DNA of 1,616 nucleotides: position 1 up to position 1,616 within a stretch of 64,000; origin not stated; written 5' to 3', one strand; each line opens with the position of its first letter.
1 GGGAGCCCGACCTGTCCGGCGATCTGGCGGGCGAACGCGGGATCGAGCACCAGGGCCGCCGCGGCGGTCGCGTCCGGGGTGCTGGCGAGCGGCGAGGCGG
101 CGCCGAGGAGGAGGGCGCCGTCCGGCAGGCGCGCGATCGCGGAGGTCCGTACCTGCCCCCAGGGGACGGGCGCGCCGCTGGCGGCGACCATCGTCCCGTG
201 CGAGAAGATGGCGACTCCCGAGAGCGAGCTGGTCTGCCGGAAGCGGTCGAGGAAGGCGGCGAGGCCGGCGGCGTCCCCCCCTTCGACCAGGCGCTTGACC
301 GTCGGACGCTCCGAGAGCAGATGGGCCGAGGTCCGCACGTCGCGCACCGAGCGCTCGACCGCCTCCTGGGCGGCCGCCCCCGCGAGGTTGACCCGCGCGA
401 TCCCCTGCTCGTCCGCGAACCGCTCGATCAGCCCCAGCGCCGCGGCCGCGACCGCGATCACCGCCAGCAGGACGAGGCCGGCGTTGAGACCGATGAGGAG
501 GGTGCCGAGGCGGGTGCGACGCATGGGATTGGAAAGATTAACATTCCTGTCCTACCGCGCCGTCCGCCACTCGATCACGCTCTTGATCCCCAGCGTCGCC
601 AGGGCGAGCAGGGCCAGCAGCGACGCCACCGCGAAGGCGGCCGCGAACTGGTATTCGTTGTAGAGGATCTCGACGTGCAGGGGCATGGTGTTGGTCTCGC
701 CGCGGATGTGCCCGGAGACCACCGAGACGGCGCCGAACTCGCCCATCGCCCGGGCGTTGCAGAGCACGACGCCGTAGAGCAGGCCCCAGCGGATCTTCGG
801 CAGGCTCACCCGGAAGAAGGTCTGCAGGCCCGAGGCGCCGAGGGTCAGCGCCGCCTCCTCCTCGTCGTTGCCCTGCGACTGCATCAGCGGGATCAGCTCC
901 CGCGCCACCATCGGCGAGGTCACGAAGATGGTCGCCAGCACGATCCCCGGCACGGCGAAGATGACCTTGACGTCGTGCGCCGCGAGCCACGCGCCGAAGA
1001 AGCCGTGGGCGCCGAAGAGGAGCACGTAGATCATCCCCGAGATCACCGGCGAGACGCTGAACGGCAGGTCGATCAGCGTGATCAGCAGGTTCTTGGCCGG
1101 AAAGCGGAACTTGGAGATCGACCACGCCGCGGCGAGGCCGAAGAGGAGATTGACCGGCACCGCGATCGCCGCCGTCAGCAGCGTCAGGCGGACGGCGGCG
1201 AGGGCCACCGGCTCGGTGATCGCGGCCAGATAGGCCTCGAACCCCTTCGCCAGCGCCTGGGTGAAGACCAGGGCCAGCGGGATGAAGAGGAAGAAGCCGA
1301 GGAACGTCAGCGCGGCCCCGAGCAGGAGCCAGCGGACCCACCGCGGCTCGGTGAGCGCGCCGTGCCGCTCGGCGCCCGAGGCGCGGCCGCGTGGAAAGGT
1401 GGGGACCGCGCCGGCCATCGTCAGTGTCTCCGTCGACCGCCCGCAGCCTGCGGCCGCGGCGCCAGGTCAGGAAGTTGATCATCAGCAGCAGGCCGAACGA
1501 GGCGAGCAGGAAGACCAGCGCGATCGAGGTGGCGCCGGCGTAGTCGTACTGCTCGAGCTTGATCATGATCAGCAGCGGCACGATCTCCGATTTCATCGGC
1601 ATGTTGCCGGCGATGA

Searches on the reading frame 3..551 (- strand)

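Call 53: search_protein_families(library=pfam, proteins=[window:3-551:-], max_evalue=0.001)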
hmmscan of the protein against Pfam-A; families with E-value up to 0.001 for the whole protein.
window:3-551:- (183 aa): 1 family
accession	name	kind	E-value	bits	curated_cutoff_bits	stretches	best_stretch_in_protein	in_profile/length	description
PF14827.12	dCache_3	-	3.1e-05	24.1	25.7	1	60-133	14-90/239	Double sensory domain of two-component sensor kinase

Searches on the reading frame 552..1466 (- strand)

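Call 53: search_protein_families(library=pfam, proteins=[window:552-1466:-], max_evalue=0.001)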
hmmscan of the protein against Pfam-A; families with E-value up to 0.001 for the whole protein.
window:552-1466:- (304 aa): 1 family
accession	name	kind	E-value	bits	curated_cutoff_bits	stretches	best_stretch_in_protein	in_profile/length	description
PF00528.27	BPD_transp_1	-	4e-09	36.9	26.4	1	107-298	2-178/184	Binding-protein-dependent transport system inner membrane component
